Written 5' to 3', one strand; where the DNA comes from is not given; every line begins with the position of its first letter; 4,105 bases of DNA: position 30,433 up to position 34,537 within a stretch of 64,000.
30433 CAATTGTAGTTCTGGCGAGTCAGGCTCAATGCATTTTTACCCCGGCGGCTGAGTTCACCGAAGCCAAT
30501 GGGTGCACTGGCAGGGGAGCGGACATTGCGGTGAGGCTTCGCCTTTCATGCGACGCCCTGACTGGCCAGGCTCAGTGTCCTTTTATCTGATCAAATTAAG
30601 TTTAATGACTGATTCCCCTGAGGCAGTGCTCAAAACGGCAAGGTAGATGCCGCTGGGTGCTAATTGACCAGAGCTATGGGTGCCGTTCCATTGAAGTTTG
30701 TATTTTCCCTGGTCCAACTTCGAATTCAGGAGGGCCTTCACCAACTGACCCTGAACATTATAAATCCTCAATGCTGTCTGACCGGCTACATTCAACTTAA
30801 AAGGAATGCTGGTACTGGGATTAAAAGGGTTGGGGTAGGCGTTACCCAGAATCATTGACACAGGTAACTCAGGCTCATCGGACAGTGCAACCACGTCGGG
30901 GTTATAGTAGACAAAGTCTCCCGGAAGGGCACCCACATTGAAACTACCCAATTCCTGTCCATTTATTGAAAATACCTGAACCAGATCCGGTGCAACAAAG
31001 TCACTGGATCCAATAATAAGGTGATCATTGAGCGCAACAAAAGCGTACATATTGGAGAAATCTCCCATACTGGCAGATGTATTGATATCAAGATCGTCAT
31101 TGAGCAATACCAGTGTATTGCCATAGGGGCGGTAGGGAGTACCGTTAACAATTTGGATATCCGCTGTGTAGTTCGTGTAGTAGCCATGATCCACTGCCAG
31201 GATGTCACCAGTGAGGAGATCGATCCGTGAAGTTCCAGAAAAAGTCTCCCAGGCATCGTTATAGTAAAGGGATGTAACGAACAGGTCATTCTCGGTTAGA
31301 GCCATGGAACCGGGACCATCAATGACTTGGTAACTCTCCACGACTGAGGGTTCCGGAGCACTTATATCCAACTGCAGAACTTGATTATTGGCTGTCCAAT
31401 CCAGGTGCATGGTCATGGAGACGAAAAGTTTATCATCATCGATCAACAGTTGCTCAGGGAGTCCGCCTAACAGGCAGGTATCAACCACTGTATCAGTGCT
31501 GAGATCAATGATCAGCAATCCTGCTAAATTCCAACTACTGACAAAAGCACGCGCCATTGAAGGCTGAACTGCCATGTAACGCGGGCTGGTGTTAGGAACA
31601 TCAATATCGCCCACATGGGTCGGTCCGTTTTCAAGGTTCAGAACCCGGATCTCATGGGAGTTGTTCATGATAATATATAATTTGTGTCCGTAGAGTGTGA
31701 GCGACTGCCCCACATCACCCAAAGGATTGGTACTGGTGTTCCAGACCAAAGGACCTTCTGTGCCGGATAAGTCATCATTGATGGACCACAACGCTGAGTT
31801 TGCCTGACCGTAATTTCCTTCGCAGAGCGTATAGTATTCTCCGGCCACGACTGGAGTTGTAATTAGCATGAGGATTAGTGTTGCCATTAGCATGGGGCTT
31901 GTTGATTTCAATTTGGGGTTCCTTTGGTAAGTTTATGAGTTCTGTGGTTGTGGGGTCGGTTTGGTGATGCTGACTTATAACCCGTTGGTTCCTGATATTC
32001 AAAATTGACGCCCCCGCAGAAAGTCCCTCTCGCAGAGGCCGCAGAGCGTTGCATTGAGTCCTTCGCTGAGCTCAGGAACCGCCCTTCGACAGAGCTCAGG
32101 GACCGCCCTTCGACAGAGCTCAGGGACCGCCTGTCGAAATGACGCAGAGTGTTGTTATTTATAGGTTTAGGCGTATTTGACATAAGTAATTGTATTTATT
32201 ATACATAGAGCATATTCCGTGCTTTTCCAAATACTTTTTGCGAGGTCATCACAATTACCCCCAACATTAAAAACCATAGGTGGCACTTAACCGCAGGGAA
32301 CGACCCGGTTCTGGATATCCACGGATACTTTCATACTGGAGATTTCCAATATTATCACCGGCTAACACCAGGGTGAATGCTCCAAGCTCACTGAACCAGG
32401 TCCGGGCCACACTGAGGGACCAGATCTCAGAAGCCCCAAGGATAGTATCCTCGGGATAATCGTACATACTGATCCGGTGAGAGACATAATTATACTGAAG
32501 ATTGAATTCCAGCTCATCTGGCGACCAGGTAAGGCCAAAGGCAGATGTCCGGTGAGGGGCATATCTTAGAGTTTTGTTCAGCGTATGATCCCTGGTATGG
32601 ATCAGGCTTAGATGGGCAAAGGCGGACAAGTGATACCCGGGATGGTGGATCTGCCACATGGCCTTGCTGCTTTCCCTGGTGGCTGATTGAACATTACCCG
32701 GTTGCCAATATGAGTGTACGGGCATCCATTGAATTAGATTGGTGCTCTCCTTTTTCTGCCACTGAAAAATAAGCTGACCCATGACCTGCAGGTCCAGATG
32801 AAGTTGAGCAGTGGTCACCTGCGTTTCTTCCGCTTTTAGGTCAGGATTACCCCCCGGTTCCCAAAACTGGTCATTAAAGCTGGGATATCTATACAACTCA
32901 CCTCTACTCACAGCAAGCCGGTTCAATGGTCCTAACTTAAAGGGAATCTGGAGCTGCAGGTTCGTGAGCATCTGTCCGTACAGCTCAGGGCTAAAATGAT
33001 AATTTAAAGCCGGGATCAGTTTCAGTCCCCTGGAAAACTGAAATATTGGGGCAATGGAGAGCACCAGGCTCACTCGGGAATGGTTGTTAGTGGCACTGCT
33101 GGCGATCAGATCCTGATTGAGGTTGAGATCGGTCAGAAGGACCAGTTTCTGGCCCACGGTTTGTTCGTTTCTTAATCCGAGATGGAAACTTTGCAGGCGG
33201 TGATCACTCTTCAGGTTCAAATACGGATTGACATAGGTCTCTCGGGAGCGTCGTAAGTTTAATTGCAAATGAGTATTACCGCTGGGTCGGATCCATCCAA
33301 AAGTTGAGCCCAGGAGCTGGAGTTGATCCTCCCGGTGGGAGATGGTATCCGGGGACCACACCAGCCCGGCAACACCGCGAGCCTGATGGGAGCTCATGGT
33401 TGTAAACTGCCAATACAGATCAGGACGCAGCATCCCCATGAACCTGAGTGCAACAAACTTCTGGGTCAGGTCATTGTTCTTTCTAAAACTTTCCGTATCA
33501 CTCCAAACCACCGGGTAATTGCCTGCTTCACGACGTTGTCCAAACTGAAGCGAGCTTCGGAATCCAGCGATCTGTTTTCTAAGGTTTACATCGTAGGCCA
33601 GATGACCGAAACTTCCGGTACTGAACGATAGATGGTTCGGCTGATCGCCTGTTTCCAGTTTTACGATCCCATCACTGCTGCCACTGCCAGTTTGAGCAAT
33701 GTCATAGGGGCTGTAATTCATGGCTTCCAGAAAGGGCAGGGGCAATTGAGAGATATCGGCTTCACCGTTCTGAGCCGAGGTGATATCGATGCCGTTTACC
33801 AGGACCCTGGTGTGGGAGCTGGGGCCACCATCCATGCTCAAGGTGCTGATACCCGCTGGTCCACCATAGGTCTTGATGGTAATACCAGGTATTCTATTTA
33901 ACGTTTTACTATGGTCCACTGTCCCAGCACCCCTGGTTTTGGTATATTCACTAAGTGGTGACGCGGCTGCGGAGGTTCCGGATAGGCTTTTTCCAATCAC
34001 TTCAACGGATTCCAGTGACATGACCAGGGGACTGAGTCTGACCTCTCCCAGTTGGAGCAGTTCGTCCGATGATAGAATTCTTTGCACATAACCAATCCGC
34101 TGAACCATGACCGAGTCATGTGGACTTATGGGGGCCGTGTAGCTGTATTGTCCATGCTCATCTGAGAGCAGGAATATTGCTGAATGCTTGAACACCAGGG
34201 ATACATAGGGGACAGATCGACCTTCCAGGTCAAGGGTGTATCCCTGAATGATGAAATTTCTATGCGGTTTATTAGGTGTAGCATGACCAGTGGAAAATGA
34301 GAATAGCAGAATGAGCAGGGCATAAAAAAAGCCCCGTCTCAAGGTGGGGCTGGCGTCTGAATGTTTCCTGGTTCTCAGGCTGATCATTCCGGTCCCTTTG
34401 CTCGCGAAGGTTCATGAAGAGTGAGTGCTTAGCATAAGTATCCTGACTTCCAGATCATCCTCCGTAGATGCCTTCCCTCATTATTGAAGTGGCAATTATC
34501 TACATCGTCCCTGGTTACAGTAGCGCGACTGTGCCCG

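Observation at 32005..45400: MITE-like repeat family with 19-bp TIR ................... and an internal 24-bp minisatellite of variable copy number (0-5 units)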

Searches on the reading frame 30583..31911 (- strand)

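Call 13: search_protein_families(library=pfam, proteins=[window:30583-31911:-])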
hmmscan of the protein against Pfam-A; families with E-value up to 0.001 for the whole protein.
window:30583-31911:- (442 aa): 3 families
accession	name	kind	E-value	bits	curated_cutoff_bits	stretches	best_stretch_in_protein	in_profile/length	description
PF13860.13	FlgD_ig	-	1.4e-08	35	27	1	376-432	22-78/79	FlgD Ig-like domain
PF18962.6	Por_Secre_tail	-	2.6e-06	28.1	27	1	359-437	2-72/75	Secretion system C-terminal sorting domain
PF16819.11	DUF5074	-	8.3e-05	22.2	27.2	0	26-85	3-62/353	Domain of unknown function (DUF5074)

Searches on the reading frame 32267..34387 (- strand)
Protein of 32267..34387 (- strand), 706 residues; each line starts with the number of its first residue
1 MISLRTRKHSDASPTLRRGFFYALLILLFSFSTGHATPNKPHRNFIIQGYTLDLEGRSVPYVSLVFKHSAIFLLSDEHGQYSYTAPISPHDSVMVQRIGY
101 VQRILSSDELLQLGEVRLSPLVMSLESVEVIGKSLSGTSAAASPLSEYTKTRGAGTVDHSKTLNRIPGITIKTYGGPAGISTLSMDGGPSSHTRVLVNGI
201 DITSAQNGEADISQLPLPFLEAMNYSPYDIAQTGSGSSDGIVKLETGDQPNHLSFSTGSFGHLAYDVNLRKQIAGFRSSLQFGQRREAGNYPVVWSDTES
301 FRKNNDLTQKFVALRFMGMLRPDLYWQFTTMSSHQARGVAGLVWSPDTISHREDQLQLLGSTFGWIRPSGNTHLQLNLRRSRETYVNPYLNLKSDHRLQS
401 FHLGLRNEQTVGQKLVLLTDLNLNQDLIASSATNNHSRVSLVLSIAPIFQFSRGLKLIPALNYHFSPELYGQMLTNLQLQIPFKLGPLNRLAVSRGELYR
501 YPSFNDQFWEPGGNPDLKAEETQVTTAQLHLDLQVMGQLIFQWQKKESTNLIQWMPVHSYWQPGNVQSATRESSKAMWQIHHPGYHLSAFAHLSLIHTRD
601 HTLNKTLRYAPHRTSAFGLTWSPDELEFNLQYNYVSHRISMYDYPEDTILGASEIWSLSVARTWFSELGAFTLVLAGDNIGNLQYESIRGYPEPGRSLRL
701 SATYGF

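Call 13: search_protein_families(library=pfam, proteins=[window:32267-34387:-])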
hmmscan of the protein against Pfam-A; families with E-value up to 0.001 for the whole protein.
window:32267-34387:- (706 aa): 1 family
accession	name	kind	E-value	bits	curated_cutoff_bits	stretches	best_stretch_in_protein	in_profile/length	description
PF07715.20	Plug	-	4.1e-07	30.9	23.9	1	155-225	21-90/107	TonB-dependent Receptor Plug Domain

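Call 66: find_homologous_proteins(query=window:32267-34387:-, max_evalue=1e-150)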
Query window:32267-34387:- (706 aa): 42 proteins with E <= 1e-150 among 8000 candidates.
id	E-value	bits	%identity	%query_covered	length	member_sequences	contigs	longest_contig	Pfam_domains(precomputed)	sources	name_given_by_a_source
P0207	0.0e+0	1613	100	100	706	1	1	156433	PF07715.21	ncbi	-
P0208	0.0e+0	1126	70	100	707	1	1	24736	PF07715.21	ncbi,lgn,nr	ncbi:MAG: TonB-dependent receptor [Candidatus Marinimicrobia bacterium]|nr:TonB-dependent receptor [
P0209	0.0e+0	1101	68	100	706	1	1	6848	PF07715.21,PF00593.31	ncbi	-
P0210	0.0e+0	1015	63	100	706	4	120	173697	PF13715.13,PF07715.21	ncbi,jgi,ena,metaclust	metaclust:\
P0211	1.2e-282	958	59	100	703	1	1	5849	PF13715.13,PF07715.21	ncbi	-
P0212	6.0e-280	949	58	100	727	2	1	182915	PF00593.31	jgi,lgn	-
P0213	2.4e-274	930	57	100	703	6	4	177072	PF07715.21,PF00593.31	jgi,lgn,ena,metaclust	metaclust:\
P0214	1.0e-271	921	57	100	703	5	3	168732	PF07715.21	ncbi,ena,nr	ncbi:MAG: TonB-dependent receptor plug domain-containing protein [FCB group bacterium]|nr:TonB-depen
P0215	2.8e-270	917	57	100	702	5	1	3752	PF07715.21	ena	-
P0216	1.3e-268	911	58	100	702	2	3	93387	PF07715.21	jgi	-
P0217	4.6e-268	909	56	100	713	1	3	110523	PF07715.21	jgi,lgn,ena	-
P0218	2.6e-267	907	57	100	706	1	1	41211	PF07715.21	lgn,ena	-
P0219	3.7e-267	906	56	100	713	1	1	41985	PF07715.21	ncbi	-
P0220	6.3e-267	906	57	100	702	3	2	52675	PF07715.21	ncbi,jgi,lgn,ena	-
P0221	2.0e-265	901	56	100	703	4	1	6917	PF07715.21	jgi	jgi:vitamin B12 transporter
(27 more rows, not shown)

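Call 67: find_encoding_contigs(protein=P0207, flank=10000, max_places=4)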
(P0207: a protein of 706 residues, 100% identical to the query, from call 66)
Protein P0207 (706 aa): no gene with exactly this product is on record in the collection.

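Call 68: find_encoding_contigs(protein=P0208, flank=10000, max_places=4)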
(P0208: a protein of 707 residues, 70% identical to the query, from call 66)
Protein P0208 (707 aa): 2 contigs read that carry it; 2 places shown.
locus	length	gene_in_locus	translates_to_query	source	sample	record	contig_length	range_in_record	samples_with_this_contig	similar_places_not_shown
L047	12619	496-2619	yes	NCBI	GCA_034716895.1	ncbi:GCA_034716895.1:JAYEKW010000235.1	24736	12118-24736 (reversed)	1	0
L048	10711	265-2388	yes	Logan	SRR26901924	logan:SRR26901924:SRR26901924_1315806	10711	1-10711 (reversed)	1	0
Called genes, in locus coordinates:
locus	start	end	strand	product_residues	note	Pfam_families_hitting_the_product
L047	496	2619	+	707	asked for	PF07715:Plug (weak)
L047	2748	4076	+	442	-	PF18962:Por_Secre_tail (faint), PF13860:FlgD_ig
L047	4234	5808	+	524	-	PF01235:Na_Ala_symp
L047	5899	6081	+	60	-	-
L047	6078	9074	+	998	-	PF01433:Peptidase_M1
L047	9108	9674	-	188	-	PF01923:Cob_adeno_trans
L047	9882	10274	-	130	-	-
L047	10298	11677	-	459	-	PF03600:CitMHS (faint), PF16980:CitMHS_2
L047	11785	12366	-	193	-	PF12917:YfbR-like, PF13023:HD_3, PF01966:HD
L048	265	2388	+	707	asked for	PF07715:Plug (weak)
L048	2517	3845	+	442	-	PF18962:Por_Secre_tail (faint), PF13860:FlgD_ig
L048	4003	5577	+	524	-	PF01235:Na_Ala_symp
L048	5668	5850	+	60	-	-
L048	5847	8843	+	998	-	PF01433:Peptidase_M1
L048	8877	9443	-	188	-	PF01923:Cob_adeno_trans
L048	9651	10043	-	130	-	-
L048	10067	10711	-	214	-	?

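Call 75: find_encoding_contigs(protein=P0209, flank=10000, max_places=3)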
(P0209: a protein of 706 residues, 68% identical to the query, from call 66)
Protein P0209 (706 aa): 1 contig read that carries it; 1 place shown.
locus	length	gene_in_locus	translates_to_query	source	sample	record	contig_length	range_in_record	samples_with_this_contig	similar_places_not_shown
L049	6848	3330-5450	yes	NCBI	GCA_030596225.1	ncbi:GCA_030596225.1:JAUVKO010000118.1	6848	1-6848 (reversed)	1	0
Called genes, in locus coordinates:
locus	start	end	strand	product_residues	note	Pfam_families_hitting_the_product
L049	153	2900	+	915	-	PF05547:Peptidase_M6, PF18962:Por_Secre_tail, PF13860:FlgD_ig (weak)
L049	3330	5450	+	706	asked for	PF07715:Plug (weak), PF00593:TonB_dep_Rec_b-barrel (weak)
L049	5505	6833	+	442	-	PF13860:FlgD_ig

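Call 80: list_cluster_members(proteins=[P0207, P0121, P0122])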
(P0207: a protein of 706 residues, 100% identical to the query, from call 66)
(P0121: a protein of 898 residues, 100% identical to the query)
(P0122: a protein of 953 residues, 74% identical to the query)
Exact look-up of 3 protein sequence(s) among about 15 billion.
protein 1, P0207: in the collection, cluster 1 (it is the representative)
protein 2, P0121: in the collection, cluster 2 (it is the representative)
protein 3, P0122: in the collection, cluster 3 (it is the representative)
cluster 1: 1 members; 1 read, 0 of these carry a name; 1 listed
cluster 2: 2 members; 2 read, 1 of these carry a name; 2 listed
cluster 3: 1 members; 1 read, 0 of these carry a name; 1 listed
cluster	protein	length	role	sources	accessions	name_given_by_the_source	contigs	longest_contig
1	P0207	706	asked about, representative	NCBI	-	-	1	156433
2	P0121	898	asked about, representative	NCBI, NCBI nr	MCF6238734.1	MAG: response regulator, partial [Candidatus Marinimicrobia bacterium] | response regulator [Candidatus Neomarinimicrobiota bacterium]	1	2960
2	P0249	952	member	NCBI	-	-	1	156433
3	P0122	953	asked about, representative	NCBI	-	-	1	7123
